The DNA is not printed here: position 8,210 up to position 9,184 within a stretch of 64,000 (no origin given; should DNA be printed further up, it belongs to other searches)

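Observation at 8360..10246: Low-GC two-gene cassette (ABC/AAA_21-type ATPase + orphan Cys-rich protein) spliced seamlessly into the dcw operon between murG/cvpA-like and murC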

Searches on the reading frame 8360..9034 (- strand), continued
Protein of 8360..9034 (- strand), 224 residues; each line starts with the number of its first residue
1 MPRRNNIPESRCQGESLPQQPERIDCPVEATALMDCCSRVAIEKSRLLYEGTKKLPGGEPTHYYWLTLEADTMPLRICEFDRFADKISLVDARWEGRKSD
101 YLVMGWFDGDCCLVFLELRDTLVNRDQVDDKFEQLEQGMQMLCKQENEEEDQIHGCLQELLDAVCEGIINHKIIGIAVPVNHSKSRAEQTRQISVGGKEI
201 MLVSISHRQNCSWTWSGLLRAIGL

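Call 70: fold_search(model_id=the predicted structure, library=viral)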
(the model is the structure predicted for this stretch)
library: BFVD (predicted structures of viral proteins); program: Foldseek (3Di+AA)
matches with E <= 10: 578; with E <= 0.001: 0
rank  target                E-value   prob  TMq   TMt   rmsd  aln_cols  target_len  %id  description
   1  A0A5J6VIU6            4.0e-03  0.93  0.24  0.15   8.0       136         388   12  Uncharacterized protein [Megaviridae environmental sample]
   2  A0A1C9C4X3            7.4e-03  0.80  0.21  0.10   9.5       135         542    9  Uncharacterized protein [Heterosigma akashiwo virus 01]
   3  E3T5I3                8.9e-03  0.84  0.24  0.15   8.3       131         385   13  Restriction endonuclease type IV Mrr domain-containing protein [Cafeteria roenbergensis virus (strain BV-PW1)]
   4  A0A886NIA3            9.4e-03  0.80  0.24  0.19   9.7       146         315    8  (no name in the UniProt tables at hand)
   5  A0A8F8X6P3            1.1e-02  0.89  0.28  0.17   8.0       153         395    9  (no name in the UniProt tables at hand)
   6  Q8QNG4                1.5e-02  0.38  0.13  0.07  14.8       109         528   13  EsV-1-115 [Ectocarpus siliculosus virus 1 (isolate New Zealand/Kaikoura/1988)]
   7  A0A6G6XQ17            1.9e-02  0.38  0.23  0.19  13.2       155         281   14  (no name in the UniProt tables at hand)
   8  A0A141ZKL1            1.9e-02  0.21  0.18  0.12  12.5       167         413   12  (no name in the UniProt tables at hand)
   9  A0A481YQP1            2.1e-02  0.57  0.22  0.20  14.9       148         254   11  Uncharacterized protein [Marseillevirus LCMAC101]
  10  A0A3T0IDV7            4.2e-02  0.20  0.21  0.07  14.9       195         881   10  (no name in the UniProt tables at hand)
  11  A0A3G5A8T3            4.7e-02  0.28  0.21  0.07   7.9       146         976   10  Superfamily II helicase [Hyperionvirus sp.]
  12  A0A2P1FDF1            5.3e-02  0.38  0.19  0.24  12.7       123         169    7  (no name in the UniProt tables at hand)
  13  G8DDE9                5.3e-02  0.35  0.19  0.23   9.1       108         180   17  (no name in the UniProt tables at hand)
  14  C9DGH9                6.9e-02  0.35  0.21  0.30   9.4       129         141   12  Uncharacterized protein [Delftia phage PhiW-14]
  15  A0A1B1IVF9            7.3e-02  0.10  0.14  0.22  13.7       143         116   11  (no name in the UniProt tables at hand)
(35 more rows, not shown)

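Call 80: list_cluster_members(proteins=[P0124, P0125, P0126, P0127, P0128, P0129, P0130, P0131, P0132, P0135])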
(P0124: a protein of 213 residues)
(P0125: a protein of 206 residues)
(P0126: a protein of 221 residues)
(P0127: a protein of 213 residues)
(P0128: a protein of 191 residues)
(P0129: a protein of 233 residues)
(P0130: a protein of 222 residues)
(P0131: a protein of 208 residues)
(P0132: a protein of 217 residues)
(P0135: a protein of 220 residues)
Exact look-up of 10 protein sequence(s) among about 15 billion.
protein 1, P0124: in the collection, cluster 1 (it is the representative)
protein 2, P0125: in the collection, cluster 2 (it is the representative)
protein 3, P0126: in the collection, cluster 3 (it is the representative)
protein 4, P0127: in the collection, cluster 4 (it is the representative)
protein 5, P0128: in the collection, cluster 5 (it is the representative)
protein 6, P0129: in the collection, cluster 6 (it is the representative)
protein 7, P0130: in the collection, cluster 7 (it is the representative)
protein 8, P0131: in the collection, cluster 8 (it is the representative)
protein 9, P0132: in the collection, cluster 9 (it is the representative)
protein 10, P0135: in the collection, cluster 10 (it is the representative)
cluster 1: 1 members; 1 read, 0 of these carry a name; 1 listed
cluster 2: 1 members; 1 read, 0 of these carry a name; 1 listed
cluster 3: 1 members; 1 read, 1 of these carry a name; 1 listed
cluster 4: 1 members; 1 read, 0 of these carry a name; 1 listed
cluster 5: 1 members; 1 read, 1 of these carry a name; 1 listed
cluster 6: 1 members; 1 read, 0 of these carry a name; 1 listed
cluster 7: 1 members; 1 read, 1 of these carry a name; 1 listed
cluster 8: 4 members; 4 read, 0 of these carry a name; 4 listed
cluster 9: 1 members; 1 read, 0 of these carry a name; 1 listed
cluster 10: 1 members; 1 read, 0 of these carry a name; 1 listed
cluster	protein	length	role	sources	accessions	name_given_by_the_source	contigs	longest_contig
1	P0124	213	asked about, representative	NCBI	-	-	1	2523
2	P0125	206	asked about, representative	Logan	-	-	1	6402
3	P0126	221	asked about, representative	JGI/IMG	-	hypothetical protein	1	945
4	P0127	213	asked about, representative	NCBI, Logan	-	-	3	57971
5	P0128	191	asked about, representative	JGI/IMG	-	hypothetical protein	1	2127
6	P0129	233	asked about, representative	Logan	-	-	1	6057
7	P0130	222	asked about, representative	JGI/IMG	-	hypothetical protein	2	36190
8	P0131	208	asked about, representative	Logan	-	-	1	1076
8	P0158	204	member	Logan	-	-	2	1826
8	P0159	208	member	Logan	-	-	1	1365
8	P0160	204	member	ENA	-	-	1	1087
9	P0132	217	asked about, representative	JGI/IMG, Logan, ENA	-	-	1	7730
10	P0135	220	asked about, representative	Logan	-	-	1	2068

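Call 81: find_encoding_contigs(protein=P0127, flank=7000, max_places=2)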
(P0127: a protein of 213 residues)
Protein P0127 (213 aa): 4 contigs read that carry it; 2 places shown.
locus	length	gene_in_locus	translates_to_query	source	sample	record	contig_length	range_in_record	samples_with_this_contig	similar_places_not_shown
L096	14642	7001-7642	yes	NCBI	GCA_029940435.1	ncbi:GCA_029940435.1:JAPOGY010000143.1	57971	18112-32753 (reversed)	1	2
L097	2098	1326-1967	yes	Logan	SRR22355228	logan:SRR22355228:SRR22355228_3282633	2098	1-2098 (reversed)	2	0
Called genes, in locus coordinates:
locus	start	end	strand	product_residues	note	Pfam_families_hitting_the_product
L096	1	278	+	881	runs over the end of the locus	-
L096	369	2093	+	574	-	-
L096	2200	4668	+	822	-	-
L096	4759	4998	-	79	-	-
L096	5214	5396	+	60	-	PF08869:XisI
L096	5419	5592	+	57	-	PF08869:XisI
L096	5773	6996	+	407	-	PF13175:AAA_15 (weak), PF13304:AAA_21, PF13175:AAA_15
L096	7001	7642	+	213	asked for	-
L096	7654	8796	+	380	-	PF00005:ABC_tran (faint), PF02463:SMC_N (weak), PF13175:AAA_15, PF13555:AAA_29 (weak), PF13304:AAA_21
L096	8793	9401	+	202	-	-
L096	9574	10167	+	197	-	PF00475:IGPD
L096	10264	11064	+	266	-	PF00702:Hydrolase, PF13419:HAD_2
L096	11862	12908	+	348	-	PF00494:SQS_PSY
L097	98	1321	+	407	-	PF13175:AAA_15 (weak), PF13304:AAA_21, PF13175:AAA_15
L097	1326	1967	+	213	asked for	-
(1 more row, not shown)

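Call 82: search_protein_families(library=padloc, proteins=[L096:7654-8796:+, L096:8793-9401:+, L096:369-2093:+, L096:2200-4668:+, L096:5773-6996:+, L096:7001-7642:+], max_evalue=0.001)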
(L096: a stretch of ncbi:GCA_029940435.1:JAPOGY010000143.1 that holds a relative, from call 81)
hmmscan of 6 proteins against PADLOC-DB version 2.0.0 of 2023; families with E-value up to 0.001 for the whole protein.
L096:7654-8796:+ (380 aa): 68 families (the best 25 are shown)
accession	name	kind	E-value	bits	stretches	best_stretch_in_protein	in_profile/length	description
PDLC04180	HEC-01A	-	6.4e-136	451.5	1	1-375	1-377/382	-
PDLC04178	HEC-01A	-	2.2e-40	136.9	1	2-344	8-356/399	-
PDLC04175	HEC-01A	-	1e-32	111.6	2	202-341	196-332/363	-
PDLC04182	HEC-01A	-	1.9e-30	104.1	2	136-360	171-391/406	-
PDLC02980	AriA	-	7.6e-25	86.5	1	26-319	3-303/304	-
PDLC04176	HEC-01A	-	3.2e-23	80.7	1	1-346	1-346/371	-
PDLC04177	HEC-01A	-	1.5e-21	74.9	2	3-122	5-121/393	-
PDLC04391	PDC-M07A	-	4.6e-20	70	2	4-122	3-121/412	-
PDLC04179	HEC-01A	-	5.7e-20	69.8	2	3-124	2-131/459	-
PDLC04144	HEC-01B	-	1.5e-18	65.1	2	1-109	1-108/395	-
PDLC02335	AbiLi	-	2e-18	64.6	1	24-332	78-251/326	AbiLi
PDLC02979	AriA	-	6.6e-18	63.6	2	1-231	1-137/373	-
PDLC04135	mad3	-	3.7e-17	60.9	1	2-318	1-326/374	mads_3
PDLC04392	PDC-M07A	-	2.8e-16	57.6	2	3-50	2-49/432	-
PDLC04541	PDC-M25A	-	1.4e-15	55.3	1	3-318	2-309/380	-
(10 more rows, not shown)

L096:8793-9401:+ (202 aa): 11 families
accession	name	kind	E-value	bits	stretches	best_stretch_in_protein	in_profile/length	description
PDLC04194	HEC-01B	-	3.2e-68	227.5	1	1-199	1-198/204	-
PDLC04193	HEC-01B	-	1.9e-46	156.5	1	8-197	4-191/195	-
PDLC04197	HEC-01B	-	7.4e-41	138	1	7-198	3-189/192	-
PDLC04191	HEC-01B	-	1.7e-07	29.4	1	59-149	64-151/192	-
PDLC04210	HEC-01B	-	2.2e-07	28.9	1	92-148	114-177/217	-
PDLC04205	HEC-01B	-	3.3e-06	25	1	45-112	62-133/213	-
PDLC04206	HEC-01B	-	6.7e-05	20.8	1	88-110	110-132/219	-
PDLC04185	HEC-01B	-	0.00013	20.1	1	59-139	64-141/188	-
PDLC04208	HEC-01B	-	0.00022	19.3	1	91-153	50-114/157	-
PDLC04143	HEC-01A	-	0.00022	18.9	1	45-118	46-120/190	-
PDLC04209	HEC-01B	-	0.00075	17.4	0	95-148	116-176/219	-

L096:369-2093:+ (574 aa): 0 families

L096:2200-4668:+ (822 aa): 0 families

L096:5773-6996:+ (407 aa): 85 families (the best 25 are shown)
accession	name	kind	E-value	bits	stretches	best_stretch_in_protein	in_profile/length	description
PDLC02979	AriA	-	1.4e-22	79.1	2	194-326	227-372/373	-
PDLC03878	NsnB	-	7.2e-20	70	1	26-346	17-299/345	-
PDLC04710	PDC-M56A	-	5.6e-19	66.4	2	221-335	176-296/382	-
PDLC02980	AriA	-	7.1e-18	63.6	1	32-327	1-303/304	-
PDLC04562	PDC-M29A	-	6.1e-17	59.9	2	17-190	8-156/410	-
PDLC04033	PD-T4-4_A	-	1.4e-16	58.8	1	270-367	313-413/460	-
PDLC04032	PD-T4-4_A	-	5.3e-15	53.3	1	285-402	349-468/474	-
PDLC04214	HEC-02A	-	2.1e-13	48.3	1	208-338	170-293/338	-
PDLC04664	PDC-M47A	-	6.7e-13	46.4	1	276-343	315-382/461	-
PDLC04176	HEC-01A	-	1.8e-11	42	1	252-351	249-347/371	-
PDLC02358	Old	-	1.9e-10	38.2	1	285-328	287-330/578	Old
PDLC04146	HEC-02B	-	1.8e-09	35.1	1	211-337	174-293/344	-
PDLC00096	GajA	-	2.3e-09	34.5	1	285-336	291-348/630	AAA ATPase domain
PDLC04182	HEC-01A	-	3.4e-09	34.2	1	275-331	298-355/406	-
PDLC00265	PtuA1|PtuA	-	3.8e-09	34.2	1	251-332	297-377/479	AAA ATPase domain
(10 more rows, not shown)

L096:7001-7642:+ (213 aa): 0 families

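Call 93: list_cluster_members(proteins=[P0001, P0003, P0002, P0152, P0157, P0127])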
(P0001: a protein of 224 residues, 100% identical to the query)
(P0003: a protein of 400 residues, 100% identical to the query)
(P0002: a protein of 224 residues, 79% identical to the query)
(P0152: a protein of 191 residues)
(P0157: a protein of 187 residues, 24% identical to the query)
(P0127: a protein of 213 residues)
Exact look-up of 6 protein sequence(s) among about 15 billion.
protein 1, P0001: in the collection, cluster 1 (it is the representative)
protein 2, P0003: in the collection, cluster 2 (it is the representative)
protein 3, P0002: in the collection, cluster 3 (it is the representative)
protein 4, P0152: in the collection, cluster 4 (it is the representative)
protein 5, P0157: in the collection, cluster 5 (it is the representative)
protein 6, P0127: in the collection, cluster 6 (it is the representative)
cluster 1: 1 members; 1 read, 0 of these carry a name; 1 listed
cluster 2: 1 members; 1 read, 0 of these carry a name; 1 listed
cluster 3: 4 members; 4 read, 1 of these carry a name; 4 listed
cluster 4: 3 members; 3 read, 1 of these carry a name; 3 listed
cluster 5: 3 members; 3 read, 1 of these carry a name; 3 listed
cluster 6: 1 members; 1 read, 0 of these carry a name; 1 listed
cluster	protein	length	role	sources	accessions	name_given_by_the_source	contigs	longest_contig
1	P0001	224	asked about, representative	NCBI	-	-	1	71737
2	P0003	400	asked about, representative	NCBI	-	-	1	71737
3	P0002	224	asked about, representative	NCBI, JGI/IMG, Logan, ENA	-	-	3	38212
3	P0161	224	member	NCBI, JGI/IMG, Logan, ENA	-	hypothetical protein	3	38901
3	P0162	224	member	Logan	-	-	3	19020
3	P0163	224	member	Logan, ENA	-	-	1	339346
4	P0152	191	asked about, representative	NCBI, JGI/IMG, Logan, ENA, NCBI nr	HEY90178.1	MAG TPA: hypothetical protein G4N98_10720 [Thermoflexia bacterium] | hypothetical protein [Thermoflexia bacterium]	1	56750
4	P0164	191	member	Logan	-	-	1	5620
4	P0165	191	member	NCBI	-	-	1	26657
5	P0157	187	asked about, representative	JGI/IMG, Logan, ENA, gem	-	-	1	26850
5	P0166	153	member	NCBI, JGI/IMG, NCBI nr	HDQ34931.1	MAG TPA: hypothetical protein ENN14_01280 [Chloroflexi bacterium] | hypothetical protein [Chloroflexota bacterium]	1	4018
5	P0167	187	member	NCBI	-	-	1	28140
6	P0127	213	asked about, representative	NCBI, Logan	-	-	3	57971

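Call 100: search_protein_families(library=padloc, proteins=[P0123, P0124, P0125, P0126, P0127, P0128, P0129, P0130, P0131, P0132], max_evalue=0.05)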
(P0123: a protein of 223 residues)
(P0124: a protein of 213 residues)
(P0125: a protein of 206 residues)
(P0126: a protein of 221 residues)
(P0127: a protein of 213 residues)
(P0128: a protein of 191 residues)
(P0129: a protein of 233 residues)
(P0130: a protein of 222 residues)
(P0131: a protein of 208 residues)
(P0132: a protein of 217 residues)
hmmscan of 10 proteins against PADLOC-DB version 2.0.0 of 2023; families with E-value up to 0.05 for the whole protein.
P0123 (223 aa): 0 families

P0124 (213 aa): 0 families

P0125 (206 aa): 0 families

P0126 (221 aa): 0 families

P0127 (213 aa): 2 families
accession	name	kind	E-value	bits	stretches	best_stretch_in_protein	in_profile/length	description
PDLC04364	PDC-M04B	-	0.022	12.5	0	36-58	101-123/164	-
PDLC04365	PDC-M04B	-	0.043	11.8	0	35-57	113-135/176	-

P0128 (191 aa): 0 families

P0129 (233 aa): 1 family
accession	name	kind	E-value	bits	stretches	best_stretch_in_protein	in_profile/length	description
PDLC04364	PDC-M04B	-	0.00057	17.7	1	39-73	101-132/164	-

P0130 (222 aa): 0 families

P0131 (208 aa): 0 families

P0132 (217 aa): 1 family
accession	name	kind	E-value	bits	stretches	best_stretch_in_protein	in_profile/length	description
PDLC04665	PDC-M47B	-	0.002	15.8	1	84-192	72-170/202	-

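Call 101: search_protein_families(library=padloc, proteins=[P0133, P0135, P0136, P0137, P0142, P0144, P0146, P0149, P0151], max_evalue=0.05)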
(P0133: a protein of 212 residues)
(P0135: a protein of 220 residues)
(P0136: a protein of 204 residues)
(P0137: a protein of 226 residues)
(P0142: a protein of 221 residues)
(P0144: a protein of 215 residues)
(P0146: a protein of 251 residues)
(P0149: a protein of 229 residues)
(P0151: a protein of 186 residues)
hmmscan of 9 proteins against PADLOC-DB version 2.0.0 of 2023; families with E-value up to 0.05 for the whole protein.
P0133 (212 aa): 0 families

P0135 (220 aa): 1 family
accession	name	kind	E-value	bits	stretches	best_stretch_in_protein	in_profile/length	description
PDLC01433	Csm2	-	0.015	13.4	1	72-155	45-127/192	CAS-III-A; effector_SS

P0136 (204 aa): 0 families

P0137 (226 aa): 5 families
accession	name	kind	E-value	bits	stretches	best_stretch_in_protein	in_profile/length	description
PDLC00386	SduA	-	0.00097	16.6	1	64-114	113-164/268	DUF4263 domain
PDLC04563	PDC-M29B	-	0.0022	16.1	1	95-133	81-118/164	-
PDLC04668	PDC-M47B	-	0.0092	13.7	1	79-112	71-104/186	-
PDLC02937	RT_I-B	-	0.0096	13.2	1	97-163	173-240/316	-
PDLC04665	PDC-M47B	-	0.032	11.9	1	68-124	60-115/202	-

P0142 (221 aa): 1 family
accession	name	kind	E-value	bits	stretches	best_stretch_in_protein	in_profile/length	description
PDLC04668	PDC-M47B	-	0.00016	19.4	1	49-117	32-105/186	-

P0144 (215 aa): 1 family
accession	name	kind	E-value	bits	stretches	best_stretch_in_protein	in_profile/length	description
PDLC04666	PDC-M47B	-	0.0058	14.5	1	63-110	41-85/174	-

P0146 (251 aa): 2 families
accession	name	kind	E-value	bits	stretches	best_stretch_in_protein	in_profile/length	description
PDLC00386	SduA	-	5.4e-06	24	1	59-124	91-156/268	DUF4263 domain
PDLC04666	PDC-M47B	-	0.0032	15.3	1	82-123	41-83/174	-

P0149 (229 aa): 1 family
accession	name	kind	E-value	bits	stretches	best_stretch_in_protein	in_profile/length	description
PDLC00161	HamA1|HamA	-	0.014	12.8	1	140-179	183-222/271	DUF1837 domain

P0151 (186 aa): 0 families
